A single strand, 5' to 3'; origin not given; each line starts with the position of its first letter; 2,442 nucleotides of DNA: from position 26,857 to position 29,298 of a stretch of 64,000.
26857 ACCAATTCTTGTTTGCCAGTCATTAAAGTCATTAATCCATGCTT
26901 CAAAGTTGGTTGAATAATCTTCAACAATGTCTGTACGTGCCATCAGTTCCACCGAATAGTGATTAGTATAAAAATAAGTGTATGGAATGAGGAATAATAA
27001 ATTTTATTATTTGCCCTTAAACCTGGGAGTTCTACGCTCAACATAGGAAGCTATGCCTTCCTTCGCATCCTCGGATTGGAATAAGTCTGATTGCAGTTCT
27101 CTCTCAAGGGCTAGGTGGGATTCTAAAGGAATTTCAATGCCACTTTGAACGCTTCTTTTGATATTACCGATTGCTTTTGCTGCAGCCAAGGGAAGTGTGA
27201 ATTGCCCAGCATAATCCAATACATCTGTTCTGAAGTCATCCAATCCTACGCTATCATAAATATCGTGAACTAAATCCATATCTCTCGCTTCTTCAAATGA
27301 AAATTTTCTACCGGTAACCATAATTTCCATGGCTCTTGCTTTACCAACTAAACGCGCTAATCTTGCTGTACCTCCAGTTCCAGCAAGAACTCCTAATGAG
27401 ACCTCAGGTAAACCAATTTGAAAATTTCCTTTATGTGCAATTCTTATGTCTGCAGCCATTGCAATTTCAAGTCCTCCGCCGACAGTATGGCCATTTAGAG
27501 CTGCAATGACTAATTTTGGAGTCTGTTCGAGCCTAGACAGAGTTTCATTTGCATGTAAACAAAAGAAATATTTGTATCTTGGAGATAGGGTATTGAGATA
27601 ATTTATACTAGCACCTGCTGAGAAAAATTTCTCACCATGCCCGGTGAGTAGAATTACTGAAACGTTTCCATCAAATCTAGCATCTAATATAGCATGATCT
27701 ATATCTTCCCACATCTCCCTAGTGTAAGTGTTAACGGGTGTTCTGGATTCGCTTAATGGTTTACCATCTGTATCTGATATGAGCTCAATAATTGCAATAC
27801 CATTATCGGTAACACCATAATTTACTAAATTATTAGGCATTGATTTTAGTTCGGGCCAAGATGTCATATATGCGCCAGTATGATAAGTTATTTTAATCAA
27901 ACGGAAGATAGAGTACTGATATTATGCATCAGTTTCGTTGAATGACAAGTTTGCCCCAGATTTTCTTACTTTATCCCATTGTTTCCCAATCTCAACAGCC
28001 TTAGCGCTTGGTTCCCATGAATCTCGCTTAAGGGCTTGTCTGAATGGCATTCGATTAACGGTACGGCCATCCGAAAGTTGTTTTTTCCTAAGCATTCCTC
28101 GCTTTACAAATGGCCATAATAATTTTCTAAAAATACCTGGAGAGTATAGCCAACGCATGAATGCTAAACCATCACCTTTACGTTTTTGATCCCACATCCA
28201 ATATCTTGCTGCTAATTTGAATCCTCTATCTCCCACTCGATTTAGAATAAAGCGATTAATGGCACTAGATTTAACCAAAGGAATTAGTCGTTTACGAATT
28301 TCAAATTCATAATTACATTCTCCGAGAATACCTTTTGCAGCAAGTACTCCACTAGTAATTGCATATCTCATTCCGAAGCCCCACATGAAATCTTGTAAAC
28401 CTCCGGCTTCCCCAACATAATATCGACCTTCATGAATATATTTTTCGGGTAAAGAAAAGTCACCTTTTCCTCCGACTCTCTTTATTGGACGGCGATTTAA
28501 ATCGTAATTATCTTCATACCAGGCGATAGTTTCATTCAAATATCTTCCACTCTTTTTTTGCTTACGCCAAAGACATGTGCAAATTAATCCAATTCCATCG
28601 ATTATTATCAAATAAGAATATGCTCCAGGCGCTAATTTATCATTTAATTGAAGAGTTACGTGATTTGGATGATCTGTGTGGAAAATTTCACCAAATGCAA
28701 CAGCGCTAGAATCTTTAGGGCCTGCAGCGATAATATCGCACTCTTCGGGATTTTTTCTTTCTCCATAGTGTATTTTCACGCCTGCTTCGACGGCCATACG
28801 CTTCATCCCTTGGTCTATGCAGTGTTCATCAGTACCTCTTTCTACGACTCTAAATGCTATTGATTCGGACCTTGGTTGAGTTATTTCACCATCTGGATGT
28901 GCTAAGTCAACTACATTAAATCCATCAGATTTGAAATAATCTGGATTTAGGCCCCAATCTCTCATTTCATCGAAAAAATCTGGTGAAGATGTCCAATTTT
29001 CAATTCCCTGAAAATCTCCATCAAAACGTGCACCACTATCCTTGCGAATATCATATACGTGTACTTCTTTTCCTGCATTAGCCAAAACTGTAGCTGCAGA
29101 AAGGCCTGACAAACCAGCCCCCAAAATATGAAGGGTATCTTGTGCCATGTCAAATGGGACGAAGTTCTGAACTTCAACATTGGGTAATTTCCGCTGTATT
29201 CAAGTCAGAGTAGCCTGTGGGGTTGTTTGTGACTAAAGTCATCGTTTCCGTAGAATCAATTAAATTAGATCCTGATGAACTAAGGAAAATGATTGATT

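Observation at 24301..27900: Archaeal operon: crotonase + BoxB-like diiron oxygenase + unknown His-rich protein + 3-hydroxyacyl-CoA dehydrogenase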

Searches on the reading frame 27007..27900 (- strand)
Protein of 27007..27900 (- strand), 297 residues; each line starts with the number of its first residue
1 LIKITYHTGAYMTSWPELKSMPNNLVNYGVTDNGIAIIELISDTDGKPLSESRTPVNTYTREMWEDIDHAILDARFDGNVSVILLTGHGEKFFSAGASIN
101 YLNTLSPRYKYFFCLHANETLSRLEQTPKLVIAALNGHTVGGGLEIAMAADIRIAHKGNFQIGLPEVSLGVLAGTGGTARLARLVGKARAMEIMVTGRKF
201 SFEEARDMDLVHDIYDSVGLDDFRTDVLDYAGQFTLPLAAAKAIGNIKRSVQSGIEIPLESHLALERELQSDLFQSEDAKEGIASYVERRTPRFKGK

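Call 3: search_protein_families(library=pfam, proteins=[window:27007-27900:-], max_evalue=0.01)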
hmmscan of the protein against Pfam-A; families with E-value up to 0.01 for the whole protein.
window:27007-27900:- (297 aa): 2 families
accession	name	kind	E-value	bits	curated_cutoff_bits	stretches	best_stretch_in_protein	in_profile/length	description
PF00378.25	ECH_1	-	1e-46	159.8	27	1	53-296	14-250/251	Enoyl-CoA hydratase/isomerase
PF16113.10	ECH_2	-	6.9e-22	78.8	27.2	1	56-283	12-235/335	Enoyl-CoA hydratase/isomerase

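Call 4: search_protein_families(library=ncbifam, proteins=[window:27007-27900:-], max_evalue=0.01)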
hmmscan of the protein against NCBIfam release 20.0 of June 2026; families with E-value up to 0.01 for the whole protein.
window:27007-27900:- (297 aa): 73 families (the best 25 are shown)
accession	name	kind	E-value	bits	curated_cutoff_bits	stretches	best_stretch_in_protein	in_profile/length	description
NF005803.0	PRK07658.1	equivalog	4.1e-48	164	313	1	52-297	18-257/257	enoyl-CoA hydratase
NF006007.0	PRK08138.1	subfamily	1.4e-46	159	355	1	57-297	30-261/261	enoyl-CoA hydratase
NF004475.0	PRK05809.1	subfamily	2.4e-46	158.3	394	1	56-297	25-260/260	short-chain-enoyl-CoA hydratase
NF005802.0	PRK07657.1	equivalog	2.4e-46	158.3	363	1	55-297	24-260/260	enoyl-CoA hydratase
NF006566.0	PRK09076.1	subfamily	3.2e-44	151.5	286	1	52-295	21-258/260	enoyl-CoA hydratase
NF004517.0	PRK05862.1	equivalog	2.4e-42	145.2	396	1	56-295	25-255/257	enoyl-CoA hydratase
NF051848.1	EnCoAHydtEchA19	equivalog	1.8e-40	139.2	400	1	57-297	22-258/258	enoyl-CoA hydratase EchA19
NF007239.0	PRK09674.1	equivalog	6.5e-40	137.2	371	1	57-297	26-257/257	2,3-dehydroadipyl-CoA hydratase PaaF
NF004781.0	PRK06127.1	subfamily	2e-38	132.6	291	1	56-297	32-269/269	enoyl-CoA hydratase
NF042430.2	EnCoAhydt_DpgD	equivalog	1.2e-34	119.9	400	1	56-296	18-257/258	enoyl-CoA-hydratase DpgD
NF004857.0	PRK06210.1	equivalog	3.3e-34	118.5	341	1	55-296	29-274/275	enoyl-CoA hydratase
TIGR02280.1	PaaB1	equivalog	1.1e-33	116.8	345.15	1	56-297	20-256/256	2-(1,2-epoxy-1,2-dihydrophenyl)acetyl-CoA isomerase PaaG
NF004634.0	PRK05980.1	equivalog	7.6e-33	114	375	1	74-296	42-262/263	crotonase/enoyl-CoA hydratase family protein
NF008363.0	PRK11154.1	equivalog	3e-31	108.3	869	1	54-215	26-189/708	fatty acid oxidation complex subunit alpha FadJ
NF006100.0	PRK08252.1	subfamily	3.6e-30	105.4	282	1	57-297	25-254/254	crotonase/enoyl-CoA hydratase family protein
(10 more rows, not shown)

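Call 21: search_solved_structures(query=window:27007-27900:-, max_evalue=1e-20)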
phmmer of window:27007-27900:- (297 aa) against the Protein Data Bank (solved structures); distinct sequences matched with E-value up to 1e-20: 40.
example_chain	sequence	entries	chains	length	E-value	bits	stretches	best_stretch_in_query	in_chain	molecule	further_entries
2ppy_A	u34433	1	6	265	5.8e-62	212.7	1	56-296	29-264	Enoyl-CoA hydratase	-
5zai_A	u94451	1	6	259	3.1e-45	157.8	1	56-297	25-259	3-hydroxypropionyl-coenzyme A dehydratase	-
3kqf_A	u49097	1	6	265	2e-36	128.9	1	56-297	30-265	Enoyl-CoA hydratase/isomerase family protein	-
5z7r_A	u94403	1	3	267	1.3e-35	126.2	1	56-291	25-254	Short-chain-enoyl-CoA hydratase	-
6lvp_A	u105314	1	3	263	1.8e-35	125.8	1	58-297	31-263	Enoyl-CoA hydratase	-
2pbp_A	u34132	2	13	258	2.6e-34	122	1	56-297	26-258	Enoyl-CoA hydratase subunit I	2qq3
3pea_A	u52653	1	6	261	7.6e-34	120.5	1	53-297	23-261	Enoyl-CoA hydratase/isomerase family protein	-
3moy_A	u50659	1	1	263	2.3e-32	115.6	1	66-295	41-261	Probable enoyl-CoA hydratase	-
9qwv_A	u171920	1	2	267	3.9e-32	114.8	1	56-296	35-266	Enoyl-CoA hydratase, mitochondrial, putative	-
4fzw_A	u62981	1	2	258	4.8e-32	114.6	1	72-297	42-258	2,3-dehydroadipyl-CoA hydratase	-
5jbw_A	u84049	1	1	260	7.4e-32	113.9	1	56-297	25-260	3-hydroxybutyryl-CoA dehydratase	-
5jbx_A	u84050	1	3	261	7.5e-32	113.9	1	56-297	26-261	3-hydroxybutyryl-CoA dehydratase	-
5xzd_A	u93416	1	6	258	9.9e-31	110.2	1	56-297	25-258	Enoyl-CoA hydratase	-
7eum_C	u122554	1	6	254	1.1e-30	110.1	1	64-288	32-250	Enoyl-CoA hydratase/isomerase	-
3pzk_A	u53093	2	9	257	1.1e-30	110.1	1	56-295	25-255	e enoyl-CoA hydratase echA8 | enoyl-CoA hydratase echA8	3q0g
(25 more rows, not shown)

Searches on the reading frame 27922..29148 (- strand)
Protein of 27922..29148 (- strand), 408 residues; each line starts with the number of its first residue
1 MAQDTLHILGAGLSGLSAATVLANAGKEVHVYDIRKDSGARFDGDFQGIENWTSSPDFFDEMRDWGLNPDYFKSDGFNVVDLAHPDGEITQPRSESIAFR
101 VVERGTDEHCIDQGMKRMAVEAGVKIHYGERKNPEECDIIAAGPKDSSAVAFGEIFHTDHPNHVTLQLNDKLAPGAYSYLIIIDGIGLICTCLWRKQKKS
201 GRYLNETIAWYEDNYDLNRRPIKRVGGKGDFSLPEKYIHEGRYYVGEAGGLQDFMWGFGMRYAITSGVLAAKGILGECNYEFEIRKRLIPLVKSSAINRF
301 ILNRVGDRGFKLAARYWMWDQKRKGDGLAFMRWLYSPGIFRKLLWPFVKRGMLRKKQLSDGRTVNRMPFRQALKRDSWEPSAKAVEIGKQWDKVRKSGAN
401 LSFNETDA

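Call 3: search_protein_families(library=pfam, proteins=[window:27922-29148:-], max_evalue=0.01)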
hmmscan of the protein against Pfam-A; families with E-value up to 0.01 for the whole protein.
window:27922-29148:- (408 aa): 6 families
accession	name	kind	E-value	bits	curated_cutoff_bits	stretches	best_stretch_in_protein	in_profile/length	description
PF13450.12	NAD_binding_8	-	6.1e-07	30.1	21.9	1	8-41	1-34/68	NAD(P)-binding Rossmann-like domain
PF00070.33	Pyr_redox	-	0.00023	22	22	1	7-46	3-42/82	Pyridine nucleotide-disulphide oxidoreductase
PF03486.20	HI0933_like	-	0.00049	20.1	50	1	7-54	4-51/244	HI0933-like protein Rossmann domain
PF01262.27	AlaDh_PNT_C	-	0.003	17.5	23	1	7-44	32-69/214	Alanine dehydrogenase/PNT, C-terminal domain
PF02737.24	3HCDH_N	-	0.004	17.5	22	1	7-40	3-36/180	3-hydroxyacyl-CoA dehydrogenase, NAD binding domain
PF01494.25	FAD_binding_3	-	0.0078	15.9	22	0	6-33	5-31/349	FAD binding domain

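Call 4: search_protein_families(library=ncbifam, proteins=[window:27922-29148:-], max_evalue=0.01)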
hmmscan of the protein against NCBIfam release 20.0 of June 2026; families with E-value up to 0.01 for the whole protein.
window:27922-29148:- (408 aa): 17 families
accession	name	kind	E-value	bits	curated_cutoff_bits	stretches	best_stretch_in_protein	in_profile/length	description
TIGR02032.1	GG-red-SF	subfamily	1.1e-07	31.8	158.8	1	159-274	180-297/297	geranylgeranyl reductase family protein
TIGR03467.1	HpnE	equivalog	1.8e-05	24.3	283.05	1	7-41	2-36/430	hydroxysqualene dehydroxylase HpnE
NF009409.0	PRK12770.1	subfamily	3.7e-05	23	343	1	6-35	21-50/360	putative glutamate synthase subunit beta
NF058655.1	CrtID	equivalog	4.1e-05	22.6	640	1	7-42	2-37/478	bifunctional phytoene desaturase/3,4-desaturase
NF005560.0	PRK07233.1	equivalog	0.0001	21.3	252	1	6-39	3-36/435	hypothetical protein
NF045637.1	carotdesatCrtDProt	equivalog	0.00031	19.4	580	1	8-41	3-36/485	1-hydroxycarotenoid 3,4-desaturase CrtD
NF003739.0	PRK05335.1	equivalog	0.00068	18.5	262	1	3-37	3-37/441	methylenetetrahydrofolate--tRNA-(uracil(54)-C(5))-methyltransferase (FADH(2)-oxidizing) TrmFO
NF005243.0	PRK06753.1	equivalog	0.0011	17.9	365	1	6-36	3-33/374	hypothetical protein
TIGR02734.1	crtI_fam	subfamily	0.0022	16.8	238.1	1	8-41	3-36/504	phytoene desaturase family protein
NF009410.0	PRK12771.1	subfamily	0.0024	16.5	516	1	7-39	142-174/566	NAD(P)-binding protein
TIGR03197.1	MnmC_Cterm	equivalog_domain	0.0026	16.9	174.2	1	7-41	3-37/400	FAD-dependent 5-carboxymethylaminomethyl-2-thiouridine(34) oxidoreductase MnmC1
TIGR02732.1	zeta_caro_desat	equivalog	0.0026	16.7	622.15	1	7-41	3-37/474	9,9'-di-cis-zeta-carotene desaturase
NF005313.0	PRK06847.1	subfamily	0.0028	16.7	372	1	5-38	6-39/375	hypothetical protein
TIGR00275.1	TIGR00275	subfamily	0.0041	16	183.8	0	8-43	3-38/401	aminoacetone oxidase family FAD-binding enzyme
NF010590.0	PRK13984.1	equivalog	0.0059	14.8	946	1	5-40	290-325/611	putative oxidoreductase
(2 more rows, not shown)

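Call 20: search_solved_structures(query=window:27922-29148:-, max_evalue=1)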
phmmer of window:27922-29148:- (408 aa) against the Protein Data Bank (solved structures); distinct sequences matched with E-value up to 1: 20.
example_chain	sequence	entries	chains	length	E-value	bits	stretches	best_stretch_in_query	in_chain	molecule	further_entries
4zcc_A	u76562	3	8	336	0.0014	20.9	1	6-44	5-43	Renalase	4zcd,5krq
7rt0_A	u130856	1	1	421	0.0023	20.2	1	6-42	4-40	4-methylaminobutanoate oxidase (methylamine-forming)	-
5ts5_A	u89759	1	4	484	0.0024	20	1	7-52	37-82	Amine oxidase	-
3kkj_A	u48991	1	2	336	0.0042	19.3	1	6-43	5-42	Amine oxidase, flavin-containing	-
4e0v_A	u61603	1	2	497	0.0052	19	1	7-52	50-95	L-amino-acid oxidase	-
3kve_A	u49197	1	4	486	0.0072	18.5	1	8-55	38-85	L-amino acid oxidase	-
1reo_A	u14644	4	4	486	0.038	16.1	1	8-53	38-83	AHPLAAO | L-amino acid oxidase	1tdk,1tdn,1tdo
2yg6_A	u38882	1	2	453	0.094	14.8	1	5-42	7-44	PUTRESCINE OXIDASE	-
8uiq_A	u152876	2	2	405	0.12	14.5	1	5-131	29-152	6-hydroxynicotinate 3-monooxygenase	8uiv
1f8r_A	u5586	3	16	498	0.15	14.1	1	7-42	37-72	L-AMINO ACID OXIDASE | L-amino-acid oxidase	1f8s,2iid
5eow_A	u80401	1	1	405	0.21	13.6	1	5-131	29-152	6-hydroxynicotinate 3-monooxygenase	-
1c0i_A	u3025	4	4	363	0.26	13.4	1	3-61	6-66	D-AMINO ACID OXIDASE | PROTEIN (D-AMINO ACID OXIDASE)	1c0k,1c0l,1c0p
5z2g_A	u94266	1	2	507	0.38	12.8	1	8-47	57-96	L-amino acid oxidase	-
2yg3_A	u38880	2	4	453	0.46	12.5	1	5-42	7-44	PUTRESCINE OXIDASE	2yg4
2yg7_A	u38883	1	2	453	0.46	12.5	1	5-42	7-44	PUTRESCINE OXIDASE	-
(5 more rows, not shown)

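Call 66: predict_structure(alignment_id=A5)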
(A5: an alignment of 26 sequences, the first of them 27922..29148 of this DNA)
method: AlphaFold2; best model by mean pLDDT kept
length: 408 residues; sequences in the alignment: 26
mean_pLDDT: 82.7   pTM: 0.85
mean pLDDT of the five models: 82.7, 80.5, 80.1, 79.9, 79.5
residues with pLDDT >= 90: 141; 70-90: 202; 50-70: 62; < 50: 3
segments of 3 or more residues with pLDDT < 50: none
pLDDT, mean of each block of 10 residues (from residue 1): 80 94 97 87 64 71 93 78 81 65 81 94 96 94 74 90 80 72 88 78 90 94 81 88 81 60 92 96 90 79 62 77 79 78 88 87 86 80 94 87 60
secondary structure, 60 per line:
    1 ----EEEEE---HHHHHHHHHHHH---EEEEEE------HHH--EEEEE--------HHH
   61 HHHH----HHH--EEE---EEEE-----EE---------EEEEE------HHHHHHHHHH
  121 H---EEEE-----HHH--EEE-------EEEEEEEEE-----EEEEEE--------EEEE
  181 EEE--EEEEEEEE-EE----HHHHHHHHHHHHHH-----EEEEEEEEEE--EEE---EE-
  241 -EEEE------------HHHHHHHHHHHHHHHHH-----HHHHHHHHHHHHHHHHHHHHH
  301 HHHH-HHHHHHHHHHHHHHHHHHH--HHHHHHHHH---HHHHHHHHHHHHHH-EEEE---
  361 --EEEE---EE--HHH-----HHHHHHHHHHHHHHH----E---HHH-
elements in order: E5-9 H13-24 E28-33 E45-49 H58-64 E74-76 E80-83 E100-104 H111-121 E125-128 E139-141 E149-157 E163-168 E177-183 E186-193 H201-214 E220-229 E232-234 E242-245 H258-274 H280-304 H306-324 H327-335 H339-352 E354-357 E363-366 H382-396

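Call 71: fold_search(model_id=the predicted structure, library=pdb)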
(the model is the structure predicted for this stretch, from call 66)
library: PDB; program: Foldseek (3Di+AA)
matches with E <= 10: 1937; with E <= 0.001: 704
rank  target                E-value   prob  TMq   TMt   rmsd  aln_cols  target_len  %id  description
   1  3oz2                  2.3e-14  1.00  0.52  0.53  13.3       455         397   15  Crystal structure of a geranylgeranyl bacteriochlorophyll reductase-like (Ta0516) from Thermoplasma acidophilum at 1.60  (released 2010-10-27)
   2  5buk_B                4.1e-13  1.00  0.50  0.48   7.1       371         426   14  Structure of flavin-dependent chlorinase Mpy16 (released 2016-03-09)
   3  5tuk_C                4.3e-13  1.00  0.46  0.50   7.9       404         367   12  Crystal structure of tetracycline destructase Tet(51) (released 2017-05-10)
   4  3nix_E                5.4e-13  1.00  0.51  0.51   8.7       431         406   12  Crystal structure of flavoprotein/dehydrogenase from Cytophaga hutchinsonii. Northeast Structural Genomics Consortium  (released 2010-06-30)
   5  8gqr_A                6.8e-13  1.00  0.48  0.53   8.9       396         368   16  Crystal structure of VioD with FAD (released 2023-03-29)
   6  4opi                  7.2e-13  1.00  0.58  0.53  13.1       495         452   15  Constructing tailored isoprenoid products by structure-guided modification of geranylgeranyl reductase. (released 2014-07-09)
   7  6fox_B                7.2e-13  1.00  0.49  0.45  14.0       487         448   13  The crystal structure of P.fluorescens Kynurenine 3-monooxygenase (KMO) in complex with kynurenine (released 2019-08-21)
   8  7fco_B                8.6e-13  1.00  0.56  0.53   6.5       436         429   13  ChlB4 Halogenase (released 2022-03-16)
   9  7koe_C                8.6e-13  1.00  0.51  0.48  14.0       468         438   14  Electron bifurcating flavoprotein Fix/EtfABCX (released 2021-01-20)
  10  4opl                  1.1e-12  1.00  0.56  0.51  14.0       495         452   15  Constructing tailored isoprenoid products by structure-guided modification of geranylgeranyl reductase. (released 2014-07-09)
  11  5mzc_A                1.1e-12  1.00  0.49  0.45  16.3       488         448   13  Pseudomonas fluorescens kynurenine 3-monooxygenase (KMO) in complex with 3-(5-chloro-6-ethoxy-2-oxo-2,3-dihydro-1,3-be (released 2017-04-19)
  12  8gsm_G                1.2e-12  1.00  0.59  0.56   7.6       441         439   16  Crystal Structure of VibMO1 (released 2023-09-13)
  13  3atq                  1.4e-12  1.00  0.53  0.48  14.3       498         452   15  Geranylgeranyl Reductase (GGR) from Sulfolobus acidocaldarius (released 2011-05-04)
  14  4opg                  1.5e-12  1.00  0.59  0.54  12.5       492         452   14  Constructing tailored isoprenoid products by structure-guided modification of geranylgeranyl reductase. (released 2014-07-09)
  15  3nix_A                1.7e-12  1.00  0.52  0.52   8.5       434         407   13  Crystal structure of flavoprotein/dehydrogenase from Cytophaga hutchinsonii. Northeast Structural Genomics Consortium  (released 2010-06-30)
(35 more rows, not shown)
